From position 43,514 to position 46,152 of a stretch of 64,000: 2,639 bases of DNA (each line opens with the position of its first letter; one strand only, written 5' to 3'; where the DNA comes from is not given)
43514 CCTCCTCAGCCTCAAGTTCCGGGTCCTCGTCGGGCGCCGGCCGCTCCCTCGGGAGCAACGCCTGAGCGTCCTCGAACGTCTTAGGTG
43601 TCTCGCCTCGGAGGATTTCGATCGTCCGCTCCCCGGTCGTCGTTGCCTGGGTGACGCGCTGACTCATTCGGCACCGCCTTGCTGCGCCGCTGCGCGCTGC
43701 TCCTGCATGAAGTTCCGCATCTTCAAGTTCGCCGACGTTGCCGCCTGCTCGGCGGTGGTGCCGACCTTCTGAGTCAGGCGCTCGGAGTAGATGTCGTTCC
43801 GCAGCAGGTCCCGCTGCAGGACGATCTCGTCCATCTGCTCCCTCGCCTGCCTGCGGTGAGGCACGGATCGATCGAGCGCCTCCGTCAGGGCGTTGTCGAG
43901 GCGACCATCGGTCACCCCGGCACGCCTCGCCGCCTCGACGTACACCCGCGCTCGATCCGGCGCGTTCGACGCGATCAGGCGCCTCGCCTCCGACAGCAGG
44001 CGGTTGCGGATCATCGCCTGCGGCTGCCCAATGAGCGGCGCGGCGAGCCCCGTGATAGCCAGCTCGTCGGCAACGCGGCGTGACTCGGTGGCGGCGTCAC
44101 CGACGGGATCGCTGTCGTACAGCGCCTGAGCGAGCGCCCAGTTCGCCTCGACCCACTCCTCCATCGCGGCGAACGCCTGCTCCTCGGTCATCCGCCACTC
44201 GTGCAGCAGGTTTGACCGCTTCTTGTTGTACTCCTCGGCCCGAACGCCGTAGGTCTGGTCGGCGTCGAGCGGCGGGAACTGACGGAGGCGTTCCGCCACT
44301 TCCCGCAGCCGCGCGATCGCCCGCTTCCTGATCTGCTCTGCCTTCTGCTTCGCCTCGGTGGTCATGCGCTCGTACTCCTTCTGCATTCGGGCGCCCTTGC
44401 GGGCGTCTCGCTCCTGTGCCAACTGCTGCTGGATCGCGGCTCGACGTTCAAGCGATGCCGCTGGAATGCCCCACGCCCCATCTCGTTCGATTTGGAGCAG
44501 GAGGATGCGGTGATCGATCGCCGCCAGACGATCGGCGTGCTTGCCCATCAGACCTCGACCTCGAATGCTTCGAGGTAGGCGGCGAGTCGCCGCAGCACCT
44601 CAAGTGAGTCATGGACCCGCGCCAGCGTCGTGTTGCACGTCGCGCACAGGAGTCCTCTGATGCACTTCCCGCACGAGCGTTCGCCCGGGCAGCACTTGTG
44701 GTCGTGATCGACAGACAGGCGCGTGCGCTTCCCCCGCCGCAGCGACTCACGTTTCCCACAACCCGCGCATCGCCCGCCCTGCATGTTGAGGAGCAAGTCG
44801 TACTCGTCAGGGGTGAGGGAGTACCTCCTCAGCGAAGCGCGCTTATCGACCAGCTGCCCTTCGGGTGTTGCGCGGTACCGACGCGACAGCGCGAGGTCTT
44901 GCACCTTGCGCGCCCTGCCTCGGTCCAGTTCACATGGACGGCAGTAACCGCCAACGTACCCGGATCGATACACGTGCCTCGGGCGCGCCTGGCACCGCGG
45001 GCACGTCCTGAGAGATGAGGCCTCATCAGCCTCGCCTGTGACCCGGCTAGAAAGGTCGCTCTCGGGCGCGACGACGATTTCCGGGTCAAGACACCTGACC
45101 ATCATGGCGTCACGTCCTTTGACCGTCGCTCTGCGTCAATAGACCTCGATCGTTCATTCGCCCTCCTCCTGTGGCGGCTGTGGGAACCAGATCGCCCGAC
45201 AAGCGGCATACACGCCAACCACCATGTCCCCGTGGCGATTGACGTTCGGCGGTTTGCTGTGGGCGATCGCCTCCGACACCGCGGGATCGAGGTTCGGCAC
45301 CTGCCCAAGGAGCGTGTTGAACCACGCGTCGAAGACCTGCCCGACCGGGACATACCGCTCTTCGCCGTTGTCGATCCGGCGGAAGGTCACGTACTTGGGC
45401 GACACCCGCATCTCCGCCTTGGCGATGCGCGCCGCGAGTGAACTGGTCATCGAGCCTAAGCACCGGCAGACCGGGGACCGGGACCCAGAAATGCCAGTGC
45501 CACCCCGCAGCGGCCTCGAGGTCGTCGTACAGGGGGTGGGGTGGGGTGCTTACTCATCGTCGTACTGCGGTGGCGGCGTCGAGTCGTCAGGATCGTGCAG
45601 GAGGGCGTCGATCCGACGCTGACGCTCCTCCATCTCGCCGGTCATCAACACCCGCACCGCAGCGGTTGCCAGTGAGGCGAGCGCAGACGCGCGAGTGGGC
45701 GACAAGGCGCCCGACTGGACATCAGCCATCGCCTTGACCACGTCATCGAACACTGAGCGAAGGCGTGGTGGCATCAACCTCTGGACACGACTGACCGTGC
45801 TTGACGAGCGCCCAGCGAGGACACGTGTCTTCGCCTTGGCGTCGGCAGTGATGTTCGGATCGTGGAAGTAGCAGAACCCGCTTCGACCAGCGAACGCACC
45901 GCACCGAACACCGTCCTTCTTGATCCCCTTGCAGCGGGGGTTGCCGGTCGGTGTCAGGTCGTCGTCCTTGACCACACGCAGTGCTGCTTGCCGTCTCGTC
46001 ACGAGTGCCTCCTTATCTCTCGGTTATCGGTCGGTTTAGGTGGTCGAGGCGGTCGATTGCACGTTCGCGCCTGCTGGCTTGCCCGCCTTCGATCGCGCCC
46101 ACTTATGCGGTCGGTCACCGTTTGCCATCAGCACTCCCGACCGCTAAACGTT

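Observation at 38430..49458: ~11-kb lower-GC integrative element with integrase, XRE regulator and primase-helicase but no virion or conjugation genes: satellite-like island in a high-GC actinobacterial background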

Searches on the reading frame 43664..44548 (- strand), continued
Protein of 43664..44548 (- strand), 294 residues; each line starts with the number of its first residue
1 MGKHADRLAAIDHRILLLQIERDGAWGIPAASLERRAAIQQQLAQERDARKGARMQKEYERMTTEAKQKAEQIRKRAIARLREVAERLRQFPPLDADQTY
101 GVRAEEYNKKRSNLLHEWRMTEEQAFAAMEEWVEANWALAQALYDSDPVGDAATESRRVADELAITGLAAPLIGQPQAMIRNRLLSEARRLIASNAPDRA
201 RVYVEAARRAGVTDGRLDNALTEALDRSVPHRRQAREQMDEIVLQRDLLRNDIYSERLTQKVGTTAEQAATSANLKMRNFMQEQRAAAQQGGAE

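Call 74: get_annotated_region(hit=H1, flank=6000)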
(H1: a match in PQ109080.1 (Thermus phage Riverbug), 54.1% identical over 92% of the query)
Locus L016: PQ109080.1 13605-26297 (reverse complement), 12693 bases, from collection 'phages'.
description: Thermus phage Riverbug, complete genome.
organism: Thermus phage Riverbug (NCBI taxid 3289880)
taxonomy: Viruses
host: Thermus thermophilus HB8; source: hot spring; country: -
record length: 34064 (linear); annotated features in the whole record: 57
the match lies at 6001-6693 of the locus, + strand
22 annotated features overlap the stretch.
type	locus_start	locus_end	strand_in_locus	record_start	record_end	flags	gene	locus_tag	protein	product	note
CDS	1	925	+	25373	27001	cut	-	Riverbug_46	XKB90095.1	DNA helicase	-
CDS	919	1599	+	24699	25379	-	-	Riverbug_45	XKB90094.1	hypothetical protein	-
CDS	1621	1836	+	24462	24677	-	-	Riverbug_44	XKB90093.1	hypothetical protein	-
CDS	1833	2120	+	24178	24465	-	-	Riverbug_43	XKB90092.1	hypothetical protein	-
CDS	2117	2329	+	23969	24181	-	-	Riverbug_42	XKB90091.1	hypothetical protein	-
CDS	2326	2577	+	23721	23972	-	-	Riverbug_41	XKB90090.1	hypothetical protein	-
CDS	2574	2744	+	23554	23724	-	-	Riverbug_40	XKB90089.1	hypothetical protein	-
CDS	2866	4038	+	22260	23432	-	-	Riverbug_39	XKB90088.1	hypothetical protein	-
CDS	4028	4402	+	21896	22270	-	-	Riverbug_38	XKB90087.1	hypothetical protein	-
CDS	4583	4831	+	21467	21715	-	-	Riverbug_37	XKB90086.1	hypothetical protein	-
CDS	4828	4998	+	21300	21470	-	-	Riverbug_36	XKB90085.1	hypothetical protein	-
CDS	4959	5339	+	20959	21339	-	-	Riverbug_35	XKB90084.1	RusA-like Holliday junction resolvase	-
CDS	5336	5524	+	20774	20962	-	-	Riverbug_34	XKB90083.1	hypothetical protein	-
CDS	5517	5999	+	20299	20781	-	-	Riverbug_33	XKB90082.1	hypothetical protein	-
CDS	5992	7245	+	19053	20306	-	-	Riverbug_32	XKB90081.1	TerL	-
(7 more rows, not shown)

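Call 88: search_protein_representatives(alignment_id=A2)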
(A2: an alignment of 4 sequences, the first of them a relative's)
Query: 4 sequences, 304 profile positions. Proteins with E-value up to 0.001 (for the whole library): 47; up to 1e-10: 32; up to 1e-30: 18. The best 47 are listed.
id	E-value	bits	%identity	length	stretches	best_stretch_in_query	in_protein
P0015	2.9e-149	512.8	-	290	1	16-300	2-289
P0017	3.9e-140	482.8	-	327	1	1-302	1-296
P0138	6.0e-84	298.3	-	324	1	5-303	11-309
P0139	1.8e-78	280.3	-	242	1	78-302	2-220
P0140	2.2e-77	276.7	-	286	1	32-302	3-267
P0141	1.6e-70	254.2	-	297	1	20-292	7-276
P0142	1.8e-64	234.3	-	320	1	13-278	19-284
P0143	2.3e-53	197.8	-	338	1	4-294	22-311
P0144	4.1e-44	167.5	-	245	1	77-290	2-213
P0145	2.5e-42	161.6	-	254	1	77-289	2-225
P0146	7.3e-38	146.9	-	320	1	6-290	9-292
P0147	4.2e-37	144.5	-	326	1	27-297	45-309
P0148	7.4e-37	143.6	-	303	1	31-295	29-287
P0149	3.3e-36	141.5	-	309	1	26-293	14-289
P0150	3.9e-35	138.0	-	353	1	127-295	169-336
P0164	1.8e-14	70.1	-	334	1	47-285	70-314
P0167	7.6e-12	61.5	-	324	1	27-249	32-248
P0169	3.1e-07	46.4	-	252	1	114-293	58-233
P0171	1.0e-06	44.6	-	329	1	41-247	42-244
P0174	1.9e-05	40.5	-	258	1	133-257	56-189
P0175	2.1e-05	40.4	-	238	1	37-215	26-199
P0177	9.5e-05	38.2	-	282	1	108-177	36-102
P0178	1.0e-04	38.1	-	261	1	116-179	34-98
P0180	3.3e-04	36.4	-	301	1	114-178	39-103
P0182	9.4e-04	34.9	-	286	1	76-178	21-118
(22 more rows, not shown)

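Call 90: search_protein_families(library=phrogs, alignment_id=A4, max_evalue=0.01)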
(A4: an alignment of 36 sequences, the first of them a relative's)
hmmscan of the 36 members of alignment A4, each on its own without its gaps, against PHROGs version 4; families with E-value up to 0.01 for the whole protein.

A. member 1, P0014 (294 aa): 0 families

B. families by the number of members that match (of 36 scanned): 1 family
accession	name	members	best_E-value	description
phrog_10276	-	1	8.1e-18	DNA repair protein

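Call 91: search_solved_structures(query=A4, max_evalue=1)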
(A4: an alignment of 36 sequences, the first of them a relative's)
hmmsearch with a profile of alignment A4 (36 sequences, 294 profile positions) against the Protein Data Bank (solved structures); distinct sequences matched with E-value up to 1: 3.
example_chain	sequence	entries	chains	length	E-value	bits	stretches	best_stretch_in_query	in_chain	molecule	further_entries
5omd_A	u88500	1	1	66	0.26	14.1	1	11-66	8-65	DNA damage checkpoint protein LCD1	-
6dmp_B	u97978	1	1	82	0.41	13.5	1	19-86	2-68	Designed orthogonal protein DHD13_XAAA_B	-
6xxv_C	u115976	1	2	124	0.93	12.3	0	32-121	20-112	S2_1.2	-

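Call 92: search_protein_families(library=phrogs, proteins=[P0164, P0167, P0169, P0171, P0174, P0175, P0177, P0178, P0180, P0182], max_evalue=0.01)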
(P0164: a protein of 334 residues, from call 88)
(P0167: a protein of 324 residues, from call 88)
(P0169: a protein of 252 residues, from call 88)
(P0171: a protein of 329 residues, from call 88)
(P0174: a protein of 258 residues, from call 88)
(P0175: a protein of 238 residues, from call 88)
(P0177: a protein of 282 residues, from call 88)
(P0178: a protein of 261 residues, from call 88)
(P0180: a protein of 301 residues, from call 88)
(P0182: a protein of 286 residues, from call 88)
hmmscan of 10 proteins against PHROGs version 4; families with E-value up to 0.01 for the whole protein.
P0164 (334 aa): 0 families

P0167 (324 aa): 0 families

P0169 (252 aa): 0 families

P0171 (329 aa): 0 families

P0174 (258 aa): 0 families

P0175 (238 aa): 0 families

P0177 (282 aa): 0 families

P0178 (261 aa): 0 families

P0180 (301 aa): 0 families

P0182 (286 aa): 0 families

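Call 105: find_related_loci(query=A5, collection=viral_contigs, flank=10000)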
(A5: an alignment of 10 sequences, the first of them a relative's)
Query A5 (294 aa) in viral_contigs; peptide patterns used: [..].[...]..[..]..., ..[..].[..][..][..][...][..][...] (x = any residue, [..] = any of these).
215 stretches matched a pattern, but none encodes a relative of the query by tblastn (E <= 1e-3).

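Call 109: find_related_loci(query=L009:3271-4029:+, collection=viral_contigs, flank=10000)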
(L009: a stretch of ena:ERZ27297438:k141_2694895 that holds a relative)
Query L009:3271-4029:+ (252 aa) in viral_contigs; peptide patterns used: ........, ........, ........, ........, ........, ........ (x = any residue, [..] = any of these).
23 stretches matched a pattern; 9 encode a relative of the query (tblastn E <= 1e-3); 9 distinct loci.
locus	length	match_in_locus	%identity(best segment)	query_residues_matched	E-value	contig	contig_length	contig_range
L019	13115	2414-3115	42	11-241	2e-58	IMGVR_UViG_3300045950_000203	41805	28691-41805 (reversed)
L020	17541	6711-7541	31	6-238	5e-27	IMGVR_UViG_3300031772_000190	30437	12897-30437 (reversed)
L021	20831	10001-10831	31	6-238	5e-27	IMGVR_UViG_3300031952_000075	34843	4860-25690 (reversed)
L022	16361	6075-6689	22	10-194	7e-5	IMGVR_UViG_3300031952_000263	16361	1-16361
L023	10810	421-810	27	45-165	7e-5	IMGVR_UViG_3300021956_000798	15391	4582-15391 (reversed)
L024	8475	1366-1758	28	45-165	2e-4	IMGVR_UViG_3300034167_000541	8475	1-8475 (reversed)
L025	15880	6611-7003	28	45-165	2e-4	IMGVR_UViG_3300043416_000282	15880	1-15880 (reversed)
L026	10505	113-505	28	45-165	2e-4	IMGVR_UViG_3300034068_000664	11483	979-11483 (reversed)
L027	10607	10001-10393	28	45-165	2e-4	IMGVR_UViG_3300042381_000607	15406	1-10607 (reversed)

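Call 121: search_protein_families(library=pfam, alignment_id=A4, max_evalue=0.01)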
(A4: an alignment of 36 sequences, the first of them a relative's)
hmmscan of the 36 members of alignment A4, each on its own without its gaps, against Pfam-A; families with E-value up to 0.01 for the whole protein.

A. member 1, P0014 (294 aa): 0 families

B. families by the number of members that match (of 36 scanned): 6 families
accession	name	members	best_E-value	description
PF04002.20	RadC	1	1.4e-21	RadC-like JAB domain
PF09348.15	DUF1990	1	0.00085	Domain of unknown function (DUF1990)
PF14464.11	Prok-JAB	1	0.001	Prokaryotic homologs of the JAB domain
PF20083.4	DUF6477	1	0.0022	Family of unknown function (DUF6477)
PF12699.13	phiKZ_IP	1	0.0032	phiKZ-like phage internal head proteins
PF22256.2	BDI_1685-like_C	1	0.0056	BDI_1685-like, C-terminal domain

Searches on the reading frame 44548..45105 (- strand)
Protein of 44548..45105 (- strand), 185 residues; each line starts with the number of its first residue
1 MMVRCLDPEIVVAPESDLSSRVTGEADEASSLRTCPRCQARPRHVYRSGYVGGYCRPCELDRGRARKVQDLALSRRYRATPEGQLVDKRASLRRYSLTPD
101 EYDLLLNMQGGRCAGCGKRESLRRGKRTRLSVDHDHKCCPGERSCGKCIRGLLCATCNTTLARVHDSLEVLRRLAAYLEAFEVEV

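Call 9: search_protein_families(library=pfam, max_evalue=0.01, proteins=[window:44548-45105:-])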
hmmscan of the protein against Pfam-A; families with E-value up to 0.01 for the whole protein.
window:44548-45105:- (185 aa): 1 family
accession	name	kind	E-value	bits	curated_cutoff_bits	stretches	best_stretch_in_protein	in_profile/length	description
PF02945.21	Endonuclease_7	-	1.2e-20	73.7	23.6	1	92-179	5-81/82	Recombination endonuclease VII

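Call 13: search_protein_families(library=phrogs, max_evalue=0.01, proteins=[window:44548-45105:-])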
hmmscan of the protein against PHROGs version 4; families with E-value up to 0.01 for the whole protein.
window:44548-45105:- (185 aa): 6 families
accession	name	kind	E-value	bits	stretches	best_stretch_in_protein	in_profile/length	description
phrog_307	-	DNA, RNA and nucleotide metabolism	8.8e-27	96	1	26-179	51-177/334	endonuclease VII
phrog_2914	-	DNA, RNA and nucleotide metabolism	3.8e-23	83.2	1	87-183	72-157/190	endonuclease VII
phrog_2633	-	DNA, RNA and nucleotide metabolism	5.1e-23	82.8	1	28-180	9-138/142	endonuclease VII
phrog_1035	-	DNA, RNA and nucleotide metabolism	1.4e-20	75.3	1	21-182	52-231/271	endonuclease VII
phrog_423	-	DNA, RNA and nucleotide metabolism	4.1e-06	27.8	1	103-165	16-68/159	endonuclease VII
phrog_17507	-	DNA, RNA and nucleotide metabolism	0.002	19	1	133-179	2-41/65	endonuclease VII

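Call 45: search_protein_families(library=ncbifam, max_evalue=0.01, proteins=[window:44548-45105:-])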
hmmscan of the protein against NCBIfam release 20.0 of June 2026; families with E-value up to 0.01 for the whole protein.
window:44548-45105:- (185 aa): 0 families

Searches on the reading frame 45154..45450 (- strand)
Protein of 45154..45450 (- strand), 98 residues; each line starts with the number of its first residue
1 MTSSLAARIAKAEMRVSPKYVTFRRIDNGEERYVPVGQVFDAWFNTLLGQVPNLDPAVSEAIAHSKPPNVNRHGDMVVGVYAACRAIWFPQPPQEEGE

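Call 11: search_protein_families(library=pfam, max_evalue=0.01, proteins=[window:45154-45450:-])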
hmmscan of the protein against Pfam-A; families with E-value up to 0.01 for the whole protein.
window:45154-45450:- (98 aa): 0 families

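Call 14: search_protein_families(library=phrogs, max_evalue=0.01, proteins=[window:45154-45450:-])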
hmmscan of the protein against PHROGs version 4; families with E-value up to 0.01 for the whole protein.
window:45154-45450:- (98 aa): 0 families

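Call 45: search_protein_families(library=ncbifam, max_evalue=0.01, proteins=[window:45154-45450:-])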
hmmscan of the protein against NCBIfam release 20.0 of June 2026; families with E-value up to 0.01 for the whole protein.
window:45154-45450:- (98 aa): 0 families

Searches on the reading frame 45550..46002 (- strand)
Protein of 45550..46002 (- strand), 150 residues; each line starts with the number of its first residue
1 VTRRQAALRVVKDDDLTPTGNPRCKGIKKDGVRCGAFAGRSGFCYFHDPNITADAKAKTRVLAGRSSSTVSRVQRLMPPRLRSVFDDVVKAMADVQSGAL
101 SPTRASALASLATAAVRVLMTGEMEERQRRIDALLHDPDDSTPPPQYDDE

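Call 11: search_protein_families(library=pfam, max_evalue=0.01, proteins=[window:45550-46002:-])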
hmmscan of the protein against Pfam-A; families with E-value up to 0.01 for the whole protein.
window:45550-46002:- (150 aa): 1 family
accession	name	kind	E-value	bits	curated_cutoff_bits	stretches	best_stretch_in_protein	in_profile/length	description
PF19067.5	DUF5763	-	9.5e-09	35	26.3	1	23-48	3-28/39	Family of unknown function (DUF5763)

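Call 14: search_protein_families(library=phrogs, max_evalue=0.01, proteins=[window:45550-46002:-])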
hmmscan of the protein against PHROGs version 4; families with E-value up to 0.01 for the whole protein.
window:45550-46002:- (150 aa): 0 families

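Call 45: search_protein_families(library=ncbifam, max_evalue=0.01, proteins=[window:45550-46002:-])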
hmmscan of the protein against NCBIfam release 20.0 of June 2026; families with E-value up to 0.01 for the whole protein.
window:45550-46002:- (150 aa): 1 family
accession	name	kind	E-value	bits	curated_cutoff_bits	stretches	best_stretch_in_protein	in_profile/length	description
NF045806.1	GvpO_arch_Nterm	equivalog_domain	2.1e-06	27.2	52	1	23-50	2-29/35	gas vesicle protein GvpO, halophile-type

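Call 72: search_dna_similar(query=window:45550-46002:-, collection=phages, mode=protein, max_evalue=0.01, max_rows=15)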
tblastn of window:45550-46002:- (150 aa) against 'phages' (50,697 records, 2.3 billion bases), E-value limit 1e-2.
No match.
